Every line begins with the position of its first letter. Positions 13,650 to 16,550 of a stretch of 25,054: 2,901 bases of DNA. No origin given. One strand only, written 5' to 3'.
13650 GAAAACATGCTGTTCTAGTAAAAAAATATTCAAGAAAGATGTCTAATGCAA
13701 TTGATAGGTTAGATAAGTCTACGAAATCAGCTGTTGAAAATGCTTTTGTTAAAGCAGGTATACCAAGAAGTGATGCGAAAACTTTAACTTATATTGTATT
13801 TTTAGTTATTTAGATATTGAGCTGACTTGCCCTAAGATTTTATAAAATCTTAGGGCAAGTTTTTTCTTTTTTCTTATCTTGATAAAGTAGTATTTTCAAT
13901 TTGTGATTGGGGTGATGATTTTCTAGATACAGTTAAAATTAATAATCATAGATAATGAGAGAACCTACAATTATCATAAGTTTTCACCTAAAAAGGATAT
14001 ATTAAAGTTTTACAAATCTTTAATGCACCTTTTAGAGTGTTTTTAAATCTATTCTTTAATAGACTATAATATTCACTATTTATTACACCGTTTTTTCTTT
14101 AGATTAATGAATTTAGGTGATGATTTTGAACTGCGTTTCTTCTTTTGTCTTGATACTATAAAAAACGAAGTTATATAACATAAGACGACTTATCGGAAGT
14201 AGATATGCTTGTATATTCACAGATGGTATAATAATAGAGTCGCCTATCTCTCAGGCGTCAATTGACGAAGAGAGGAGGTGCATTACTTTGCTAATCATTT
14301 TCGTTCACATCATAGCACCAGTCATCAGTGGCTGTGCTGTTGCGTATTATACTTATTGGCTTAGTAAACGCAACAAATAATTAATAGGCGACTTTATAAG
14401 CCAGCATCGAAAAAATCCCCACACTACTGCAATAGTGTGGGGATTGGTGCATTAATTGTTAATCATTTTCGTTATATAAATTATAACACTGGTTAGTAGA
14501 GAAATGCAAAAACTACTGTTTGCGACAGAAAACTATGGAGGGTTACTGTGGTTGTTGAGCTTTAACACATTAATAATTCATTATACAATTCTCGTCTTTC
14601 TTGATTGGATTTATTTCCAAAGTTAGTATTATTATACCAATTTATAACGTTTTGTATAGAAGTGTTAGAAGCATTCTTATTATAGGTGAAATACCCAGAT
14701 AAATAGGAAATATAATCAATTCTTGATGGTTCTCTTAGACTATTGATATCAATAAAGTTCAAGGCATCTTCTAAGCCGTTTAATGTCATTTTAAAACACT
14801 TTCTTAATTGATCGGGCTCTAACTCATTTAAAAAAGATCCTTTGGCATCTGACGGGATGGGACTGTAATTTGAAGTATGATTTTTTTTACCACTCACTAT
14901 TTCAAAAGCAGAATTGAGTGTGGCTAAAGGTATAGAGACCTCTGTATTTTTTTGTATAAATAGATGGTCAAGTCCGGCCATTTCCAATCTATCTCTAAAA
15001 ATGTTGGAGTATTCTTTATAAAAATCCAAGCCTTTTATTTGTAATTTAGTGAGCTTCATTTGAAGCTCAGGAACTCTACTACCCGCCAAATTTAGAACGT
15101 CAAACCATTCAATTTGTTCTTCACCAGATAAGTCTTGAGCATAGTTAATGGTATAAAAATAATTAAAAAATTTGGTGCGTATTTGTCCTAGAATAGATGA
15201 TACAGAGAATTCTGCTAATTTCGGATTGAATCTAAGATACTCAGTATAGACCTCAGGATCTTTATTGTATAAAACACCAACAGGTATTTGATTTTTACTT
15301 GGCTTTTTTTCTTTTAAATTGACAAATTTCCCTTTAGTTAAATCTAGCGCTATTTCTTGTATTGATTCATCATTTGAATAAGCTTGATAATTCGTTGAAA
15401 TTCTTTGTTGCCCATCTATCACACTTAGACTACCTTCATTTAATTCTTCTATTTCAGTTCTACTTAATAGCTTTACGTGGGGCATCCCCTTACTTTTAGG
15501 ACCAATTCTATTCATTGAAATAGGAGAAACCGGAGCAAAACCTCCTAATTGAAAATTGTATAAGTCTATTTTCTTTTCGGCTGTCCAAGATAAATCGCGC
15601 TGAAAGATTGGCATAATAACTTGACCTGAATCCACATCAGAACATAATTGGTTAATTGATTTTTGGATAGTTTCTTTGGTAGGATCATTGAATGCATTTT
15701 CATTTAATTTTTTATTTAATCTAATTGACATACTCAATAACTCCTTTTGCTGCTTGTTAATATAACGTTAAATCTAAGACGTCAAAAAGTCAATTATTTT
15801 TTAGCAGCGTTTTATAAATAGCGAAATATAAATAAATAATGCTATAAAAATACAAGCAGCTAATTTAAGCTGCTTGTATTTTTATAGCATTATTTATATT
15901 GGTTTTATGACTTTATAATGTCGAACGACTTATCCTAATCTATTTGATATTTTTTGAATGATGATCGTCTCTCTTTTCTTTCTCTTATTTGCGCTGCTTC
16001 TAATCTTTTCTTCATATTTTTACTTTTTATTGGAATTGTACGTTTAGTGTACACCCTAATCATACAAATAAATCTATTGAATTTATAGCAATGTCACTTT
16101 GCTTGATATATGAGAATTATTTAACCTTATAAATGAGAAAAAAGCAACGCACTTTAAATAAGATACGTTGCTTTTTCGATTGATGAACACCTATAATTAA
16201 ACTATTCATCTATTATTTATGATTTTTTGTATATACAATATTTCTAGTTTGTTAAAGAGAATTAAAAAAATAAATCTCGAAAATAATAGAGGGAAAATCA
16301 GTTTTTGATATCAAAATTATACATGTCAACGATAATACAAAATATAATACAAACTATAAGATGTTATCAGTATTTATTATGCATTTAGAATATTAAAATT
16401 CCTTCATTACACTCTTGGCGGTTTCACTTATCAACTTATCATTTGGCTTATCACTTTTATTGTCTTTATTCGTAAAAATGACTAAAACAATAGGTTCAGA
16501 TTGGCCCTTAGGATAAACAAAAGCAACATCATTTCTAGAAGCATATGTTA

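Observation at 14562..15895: Solo DUF262 (ParB-like, DGQQR) protein with a 29-bp perfect palindrome in its promoter region, a candidate single-gene plasmid defence or maintenance factor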

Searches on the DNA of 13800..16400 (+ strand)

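Call 3: search_dna_similar(query=window:13800-16400:+, collection=plasmids, mode=near, max_rows=25)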
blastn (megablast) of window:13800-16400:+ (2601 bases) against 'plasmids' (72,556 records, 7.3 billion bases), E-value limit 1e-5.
Records with a match: 1333; places in all: 2533; records where one place covers at least 80% of the query: 15.
Best place of each record, by identity: >=99% 159; 95-99% 754; 90-95% 268; 80-90% 95; 60-80% 57.
By first word of the organism name: Staphylococcus 1332; Enterococcus 1.
By predicted mobility (MOB-suite, as given by PLSDB): mobilizable 1157; non-mobilizable 166; conjugative 10.
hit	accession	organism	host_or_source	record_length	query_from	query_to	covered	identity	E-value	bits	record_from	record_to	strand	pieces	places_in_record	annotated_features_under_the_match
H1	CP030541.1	Staphylococcus aureus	Homo sapiens,nares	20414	1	2601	100%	100.0%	0e+0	4804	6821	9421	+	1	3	DUF262 domain-containing protein | type I toxin-antitoxin system Fst family toxin | hypothetical protein | penicillin-hydrolyzing class A beta-lactamase BlaZ | PC1 beta-lactamase (blaZ): BlaZ beta-lactamase | and 1 other names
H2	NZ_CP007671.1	Staphylococcus aureus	Homo sapiens,nasal swab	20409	1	2601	100%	100.0%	0e+0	4804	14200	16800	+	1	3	DUF262 domain-containing protein | type I toxin-antitoxin system Fst family toxin | hypothetical protein | PC1 beta-lactamase (blaZ): BlaZ beta-lactamase | blaZ: penicillin-hydrolyzing class A beta-lactamase BlaZ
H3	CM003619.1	Staphylococcus aureus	Homo sapiens,skin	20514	1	2601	100%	100.0%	0e+0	4804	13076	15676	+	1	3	hypothetical protein (x2) | beta-lactamase | PC1 beta-lactamase (blaZ): BlaZ beta-lactamase | blaZ: penicillin-hydrolyzing class A beta-lactamase BlaZ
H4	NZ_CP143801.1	Staphylococcus aureus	Homo sapiens,Eye swab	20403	1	2601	100%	100.0%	0e+0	4804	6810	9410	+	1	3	DUF262 domain-containing protein | type I toxin-antitoxin system Fst family toxin | hypothetical protein | PC1 beta-lactamase (blaZ): BlaZ beta-lactamase | blaZ: penicillin-hydrolyzing class A beta-lactamase BlaZ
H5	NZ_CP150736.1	Staphylococcus aureus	Homo sapiens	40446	1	2601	100%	100.0%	0e+0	4804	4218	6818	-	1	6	DUF262 domain-containing protein | hypothetical protein (x2) | type I toxin-antitoxin system Fst family toxin | blaZ: penicillin-hydrolyzing class A beta-lactamase BlaZ (x2)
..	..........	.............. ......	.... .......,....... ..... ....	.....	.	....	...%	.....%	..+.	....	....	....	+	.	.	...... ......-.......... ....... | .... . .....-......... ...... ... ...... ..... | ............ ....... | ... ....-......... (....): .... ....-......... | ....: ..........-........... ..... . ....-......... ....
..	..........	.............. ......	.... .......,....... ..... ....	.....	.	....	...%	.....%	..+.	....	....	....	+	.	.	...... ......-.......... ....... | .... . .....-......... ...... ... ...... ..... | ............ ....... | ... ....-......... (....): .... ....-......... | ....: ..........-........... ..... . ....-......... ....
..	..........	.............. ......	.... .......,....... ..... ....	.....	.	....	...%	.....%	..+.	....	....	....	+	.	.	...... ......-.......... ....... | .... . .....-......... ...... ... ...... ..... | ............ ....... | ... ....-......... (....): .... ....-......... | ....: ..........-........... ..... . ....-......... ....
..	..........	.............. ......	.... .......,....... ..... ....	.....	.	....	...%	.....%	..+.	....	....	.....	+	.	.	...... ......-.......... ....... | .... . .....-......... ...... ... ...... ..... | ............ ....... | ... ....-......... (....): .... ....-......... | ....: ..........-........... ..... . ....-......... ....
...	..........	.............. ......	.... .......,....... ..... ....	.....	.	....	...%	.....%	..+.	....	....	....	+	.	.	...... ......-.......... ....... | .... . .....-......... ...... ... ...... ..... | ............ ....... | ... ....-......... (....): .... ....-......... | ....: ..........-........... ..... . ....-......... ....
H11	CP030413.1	Staphylococcus aureus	Homo sapiens,blood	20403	1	2595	100%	100.0%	0e+0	4793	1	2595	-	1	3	DUF262 domain-containing protein | type I toxin-antitoxin system Fst family toxin | hypothetical protein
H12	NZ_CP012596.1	Staphylococcus aureus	Homo sapiens,blood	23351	1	2466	95%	100.0%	0e+0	4549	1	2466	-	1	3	DUF262 domain-containing protein | type I toxin-antitoxin system Fst family toxin | hypothetical protein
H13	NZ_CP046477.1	Staphylococcus aureus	Homo sapiens,pure culture,healthy human ...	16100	1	2289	88%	99.8%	0e+0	4205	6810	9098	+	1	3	DUF262 domain-containing protein | type I toxin-antitoxin system Fst family toxin | hypothetical protein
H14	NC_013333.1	Staphylococcus aureus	-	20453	1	2287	88%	99.8%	0e+0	4200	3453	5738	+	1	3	DUF262 domain-containing protein | type I toxin-antitoxin system Fst family toxin | hypothetical protein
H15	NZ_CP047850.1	Staphylococcus aureus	Homo sapiens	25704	1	2287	88%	99.8%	0e+0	4200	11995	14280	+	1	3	DUF262 domain-containing protein | type I toxin-antitoxin system Fst family toxin | hypothetical protein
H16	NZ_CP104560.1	Staphylococcus aureus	Homo sapiens,sputum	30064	329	2269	75%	95.5%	0e+0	3103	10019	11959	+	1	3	DUF262 domain-containing protein | type I toxin-antitoxin system Fst family toxin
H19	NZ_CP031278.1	Staphylococcus hominis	Buffalo milk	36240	380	2260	72%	93.1%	0e+0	2745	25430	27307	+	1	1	DUF262 domain-containing protein | type I toxin-antitoxin system Fst family toxin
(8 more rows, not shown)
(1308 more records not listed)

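Call 6: get_annotated_region(hit=H2, flank=9000)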
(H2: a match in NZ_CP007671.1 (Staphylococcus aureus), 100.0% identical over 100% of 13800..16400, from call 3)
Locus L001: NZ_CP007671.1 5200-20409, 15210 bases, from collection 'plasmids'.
description: Staphylococcus aureus strain M121 plasmid pM121, complete sequence
organism: Staphylococcus aureus (NCBI taxid 1280)
taxonomy: Bacteria; Bacillota; Bacilli; Bacillales; Staphylococcaceae; Staphylococcus; Staphylococcus aureus
host: -; source: Homo sapiens,nasal swab; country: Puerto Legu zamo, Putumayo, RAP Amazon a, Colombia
typing (MOB-suite, as given by PLSDB): non-mobilizable; replicon rep_cluster_1017,rep_cluster_1215
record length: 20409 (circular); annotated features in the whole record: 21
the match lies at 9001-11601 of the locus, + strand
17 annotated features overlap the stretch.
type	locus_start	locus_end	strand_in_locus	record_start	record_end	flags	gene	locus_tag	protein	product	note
CDS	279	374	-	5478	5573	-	-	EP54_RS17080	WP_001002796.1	type I toxin-antitoxin system Fst family toxin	-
CDS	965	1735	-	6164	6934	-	-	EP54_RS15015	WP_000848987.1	DUF536 domain-containing protein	-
CDS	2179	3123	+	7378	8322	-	-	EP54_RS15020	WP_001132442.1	replication initiator protein A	-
CDS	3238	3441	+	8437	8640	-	-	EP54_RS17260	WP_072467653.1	protein rep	-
CDS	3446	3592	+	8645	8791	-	-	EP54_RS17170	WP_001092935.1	hypothetical protein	-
CDS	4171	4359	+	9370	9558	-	-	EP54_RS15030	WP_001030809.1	hypothetical protein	-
predicted_resistance_gene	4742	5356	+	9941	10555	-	cadD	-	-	cadmium resistance transporter CadD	predicted by amrfinderplus; class CADMIUM; identity 100.0%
CDS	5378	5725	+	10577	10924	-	-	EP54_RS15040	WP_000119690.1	metalloregulator ArsR/SmtB family transcription factor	GO:0006355 - regulation of DNA-templated transcription [Evidence IEA]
CDS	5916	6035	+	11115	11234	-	-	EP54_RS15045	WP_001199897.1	hypothetical protein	-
CDS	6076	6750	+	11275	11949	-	-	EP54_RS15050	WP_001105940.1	IS6-like element ISSau6 family transposase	GO:0006313 - DNA transposition [Evidence IEA]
CDS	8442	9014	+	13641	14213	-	-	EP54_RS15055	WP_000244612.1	hypothetical protein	-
CDS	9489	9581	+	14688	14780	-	-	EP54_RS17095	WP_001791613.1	type I toxin-antitoxin system Fst family toxin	-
CDS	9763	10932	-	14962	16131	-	-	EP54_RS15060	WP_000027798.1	DUF262 domain-containing protein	-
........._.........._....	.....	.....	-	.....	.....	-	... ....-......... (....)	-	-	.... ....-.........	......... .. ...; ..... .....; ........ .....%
predicted_resistance_gene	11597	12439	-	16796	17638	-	blaZ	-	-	penicillin-hydrolyzing class A beta-lactamase BlaZ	predicted by amrfinderplus; class BETA-LACTAM; identity 100.0%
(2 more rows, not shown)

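Call 15: get_annotated_region(hit=H19, flank=5000)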
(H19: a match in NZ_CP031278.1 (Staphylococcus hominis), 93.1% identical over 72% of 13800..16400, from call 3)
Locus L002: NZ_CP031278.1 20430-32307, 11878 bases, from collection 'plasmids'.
description: Staphylococcus hominis strain 19A plasmid unnamed1, complete sequence
organism: Staphylococcus hominis (NCBI taxid 1290)
taxonomy: Bacteria; Bacillota; Bacilli; Bacillales; Staphylococcaceae; Staphylococcus; Staphylococcus hominis
host: -; source: Buffalo milk; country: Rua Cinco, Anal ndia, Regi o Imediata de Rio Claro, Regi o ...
typing (MOB-suite, as given by PLSDB): mobilizable; replicon rep_cluster_1110; relaxase MOBQ
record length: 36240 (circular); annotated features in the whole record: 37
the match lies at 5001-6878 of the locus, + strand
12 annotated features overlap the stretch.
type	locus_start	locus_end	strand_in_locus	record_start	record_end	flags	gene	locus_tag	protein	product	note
CDS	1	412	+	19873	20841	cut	-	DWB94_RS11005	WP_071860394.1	replication initiator protein A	-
CDS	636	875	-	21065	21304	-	-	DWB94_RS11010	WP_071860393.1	DUF3847 domain-containing protein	-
CDS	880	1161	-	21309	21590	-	-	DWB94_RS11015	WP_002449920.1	hypothetical protein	-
CDS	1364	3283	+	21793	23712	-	-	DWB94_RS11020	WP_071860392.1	MobA/MobL family protein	-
CDS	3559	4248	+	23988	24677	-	-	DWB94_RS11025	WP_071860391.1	hypothetical protein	-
CDS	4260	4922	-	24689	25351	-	-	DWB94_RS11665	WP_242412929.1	hypothetical protein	-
CDS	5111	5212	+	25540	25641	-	-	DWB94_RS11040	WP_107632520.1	type I toxin-antitoxin system Fst family toxin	-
CDS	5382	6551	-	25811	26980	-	-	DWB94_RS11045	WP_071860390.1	DUF262 domain-containing protein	-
CDS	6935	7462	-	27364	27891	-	-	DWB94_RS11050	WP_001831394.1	GNAT family protein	-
CDS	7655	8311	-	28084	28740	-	-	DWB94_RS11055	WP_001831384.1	hypothetical protein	-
CDS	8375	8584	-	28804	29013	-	copZ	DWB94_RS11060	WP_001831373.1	copper chaperone CopZ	-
CDS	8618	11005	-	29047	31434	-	-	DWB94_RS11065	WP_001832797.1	heavy metal translocating P-type ATPase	GO:0006812 - monoatomic cation transport [Evidence IEA]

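Call 16: get_annotated_region(hit=H16, flank=5000)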
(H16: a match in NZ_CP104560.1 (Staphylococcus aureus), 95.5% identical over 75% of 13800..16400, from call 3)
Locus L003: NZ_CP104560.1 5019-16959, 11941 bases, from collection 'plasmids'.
description: Staphylococcus aureus strain SA2107 plasmid pSA2107-1, complete sequence
organism: Staphylococcus aureus (NCBI taxid 1280)
taxonomy: Bacteria; Bacillota; Bacilli; Bacillales; Staphylococcaceae; Staphylococcus; Staphylococcus aureus
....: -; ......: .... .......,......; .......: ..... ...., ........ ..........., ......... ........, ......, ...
typing (MOB-suite, as given by PLSDB): mobilizable; replicon rep_cluster_1017,rep_cluster_155,rep_cluster_1733
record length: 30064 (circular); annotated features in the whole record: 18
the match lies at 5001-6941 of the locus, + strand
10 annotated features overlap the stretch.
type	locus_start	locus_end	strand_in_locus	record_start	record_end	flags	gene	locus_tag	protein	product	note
CDS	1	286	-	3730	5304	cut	-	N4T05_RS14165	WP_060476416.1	primase C-terminal domain-containing protein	-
CDS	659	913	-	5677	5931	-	-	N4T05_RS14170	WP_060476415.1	helix-turn-helix transcriptional regulator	-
CDS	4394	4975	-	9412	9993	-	-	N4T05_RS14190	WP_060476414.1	hypothetical protein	-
CDS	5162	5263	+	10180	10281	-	-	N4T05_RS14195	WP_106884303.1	type I toxin-antitoxin system Fst family toxin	-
CDS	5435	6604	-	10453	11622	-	-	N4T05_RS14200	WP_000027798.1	DUF262 domain-containing protein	-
CDS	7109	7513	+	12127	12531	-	-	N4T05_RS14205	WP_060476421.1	LPXTG cell wall anchor domain-containing protein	-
CDS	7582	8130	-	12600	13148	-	-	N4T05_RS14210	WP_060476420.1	recombinase family protein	GO:0006310 - DNA recombination [Evidence IEA]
CDS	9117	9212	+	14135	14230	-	-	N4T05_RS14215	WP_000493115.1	type I toxin-antitoxin system Fst family toxin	-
CDS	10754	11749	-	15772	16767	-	-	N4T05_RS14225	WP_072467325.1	YeiH family protein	-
CDS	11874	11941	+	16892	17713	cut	-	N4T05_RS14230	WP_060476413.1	LysR family transcriptional regulator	GO:0006355 - regulation of DNA-templated transcription [Evidence IEA]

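Call 28: search_dna_similar(query=window:15800-16075:+, collection=plasmids, mode=distant, max_rows=40, rows=spread)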
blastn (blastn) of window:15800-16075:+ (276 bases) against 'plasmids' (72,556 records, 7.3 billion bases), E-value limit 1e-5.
Records with a match: 20; places in all: 42; records where one place covers at least 80% of the query: 20.
Best place of each record, by identity: >=99% 15; 95-99% 3; 90-95% 2.
By first word of the organism name: Staphylococcus 20.
By predicted mobility (MOB-suite, as given by PLSDB): non-mobilizable 13; mobilizable 7.
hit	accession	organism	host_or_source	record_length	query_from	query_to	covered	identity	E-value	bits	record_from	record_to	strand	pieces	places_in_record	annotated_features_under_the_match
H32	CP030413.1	Staphylococcus aureus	Homo sapiens,blood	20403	1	276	100%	100.0%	1e-138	499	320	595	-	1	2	none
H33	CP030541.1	Staphylococcus aureus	Homo sapiens,nares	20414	1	276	100%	100.0%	1e-138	499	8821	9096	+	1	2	none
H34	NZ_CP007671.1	Staphylococcus aureus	Homo sapiens,nasal swab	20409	1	276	100%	100.0%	1e-138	499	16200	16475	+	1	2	none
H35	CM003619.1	Staphylococcus aureus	Homo sapiens,skin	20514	1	276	100%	100.0%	1e-138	499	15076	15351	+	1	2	none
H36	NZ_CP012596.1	Staphylococcus aureus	Homo sapiens,blood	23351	1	276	100%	100.0%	1e-138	499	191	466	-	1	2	none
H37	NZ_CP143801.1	Staphylococcus aureus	Homo sapiens,Eye swab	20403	1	276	100%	100.0%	1e-138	499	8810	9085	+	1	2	none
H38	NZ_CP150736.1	Staphylococcus aureus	Homo sapiens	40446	1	276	100%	100.0%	1e-138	499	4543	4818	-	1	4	hypothetical protein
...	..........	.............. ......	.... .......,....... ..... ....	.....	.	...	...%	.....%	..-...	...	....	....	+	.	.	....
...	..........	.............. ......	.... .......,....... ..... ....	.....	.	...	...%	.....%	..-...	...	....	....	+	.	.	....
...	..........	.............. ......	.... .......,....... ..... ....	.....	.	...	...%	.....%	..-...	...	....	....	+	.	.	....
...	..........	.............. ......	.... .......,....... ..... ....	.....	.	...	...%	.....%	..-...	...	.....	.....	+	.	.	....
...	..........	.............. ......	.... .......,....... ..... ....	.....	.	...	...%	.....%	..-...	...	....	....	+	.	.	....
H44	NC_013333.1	Staphylococcus aureus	-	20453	1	272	99%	99.6%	7e-135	487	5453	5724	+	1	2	none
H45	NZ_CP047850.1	Staphylococcus aureus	Homo sapiens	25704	1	272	99%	99.6%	7e-135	487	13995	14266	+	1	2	none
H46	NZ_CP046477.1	Staphylococcus aureus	Homo sapiens,pure culture,healthy human ...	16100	1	269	97%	99.6%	3e-133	481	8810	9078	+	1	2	none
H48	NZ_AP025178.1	Staphylococcus aureus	Homo sapiens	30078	1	263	95%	96.6%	3e-121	441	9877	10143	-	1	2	none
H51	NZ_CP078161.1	Staphylococcus haemolyticus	cell culture,urine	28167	1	261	95%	93.1%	4e-106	390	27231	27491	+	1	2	none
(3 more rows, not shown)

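Call 37: get_annotated_region(hit=H38, flank=1500)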
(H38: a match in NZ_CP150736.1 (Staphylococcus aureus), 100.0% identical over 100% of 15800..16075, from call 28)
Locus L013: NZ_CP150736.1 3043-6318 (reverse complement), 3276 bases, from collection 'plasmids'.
description: Staphylococcus aureus strain TUM22730 plasmid unnamed1, complete sequence
organism: Staphylococcus aureus (NCBI taxid 1280)
taxonomy: Bacteria; Bacillota; Bacilli; Bacillales; Staphylococcaceae; Staphylococcus; Staphylococcus aureus
host: -; source: Homo sapiens; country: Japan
typing (MOB-suite, as given by PLSDB): non-mobilizable; replicon rep_cluster_1017,rep_cluster_1215
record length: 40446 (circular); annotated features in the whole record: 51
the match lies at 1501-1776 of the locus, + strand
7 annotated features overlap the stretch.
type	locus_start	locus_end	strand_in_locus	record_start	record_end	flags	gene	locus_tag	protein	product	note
CDS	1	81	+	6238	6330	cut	-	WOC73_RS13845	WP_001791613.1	type I toxin-antitoxin system Fst family toxin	-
CDS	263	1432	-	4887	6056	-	-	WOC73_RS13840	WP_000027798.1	DUF262 domain-containing protein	-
CDS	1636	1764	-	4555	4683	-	-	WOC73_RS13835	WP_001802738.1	hypothetical protein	-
CDS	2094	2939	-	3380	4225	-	blaZ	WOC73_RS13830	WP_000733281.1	penicillin-hydrolyzing class A beta-lactamase BlaZ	-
predicted_resistance_gene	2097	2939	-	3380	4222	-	blaZ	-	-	penicillin-hydrolyzing class A beta-lactamase BlaZ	predicted by amrfinderplus; class BETA-LACTAM; identity 100.0%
CDS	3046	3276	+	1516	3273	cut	blaR1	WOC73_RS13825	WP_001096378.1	beta-lactam sensor/signal transducer BlaR1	-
predicted_resistance_gene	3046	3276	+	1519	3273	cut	blaR1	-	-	beta-lactam sensor/signal transducer BlaR1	predicted by amrfinderplus; class BETA-LACTAM; identity 95.04%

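Call 69: get_annotated_region(hit=H51, flank=1500)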
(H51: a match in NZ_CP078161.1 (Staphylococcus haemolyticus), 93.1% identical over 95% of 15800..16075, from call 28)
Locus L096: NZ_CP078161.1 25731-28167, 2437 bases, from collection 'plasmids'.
description: Staphylococcus haemolyticus strain NY5 plasmid pNY5B, complete sequence
organism: Staphylococcus haemolyticus (NCBI taxid 1283)
taxonomy: Bacteria; Bacillota; Bacilli; Bacillales; Staphylococcaceae; Staphylococcus; Staphylococcus haemolyticus
host: -; source: cell culture,urine; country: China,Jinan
typing (MOB-suite, as given by PLSDB): mobilizable; replicon rep_cluster_1215; relaxase MOBQ
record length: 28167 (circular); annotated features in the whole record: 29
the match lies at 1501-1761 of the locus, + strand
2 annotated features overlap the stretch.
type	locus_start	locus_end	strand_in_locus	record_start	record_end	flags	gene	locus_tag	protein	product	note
CDS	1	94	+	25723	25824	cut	-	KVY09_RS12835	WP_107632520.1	type I toxin-antitoxin system Fst family toxin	-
CDS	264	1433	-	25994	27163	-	-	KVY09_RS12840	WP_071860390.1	DUF262 domain-containing protein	-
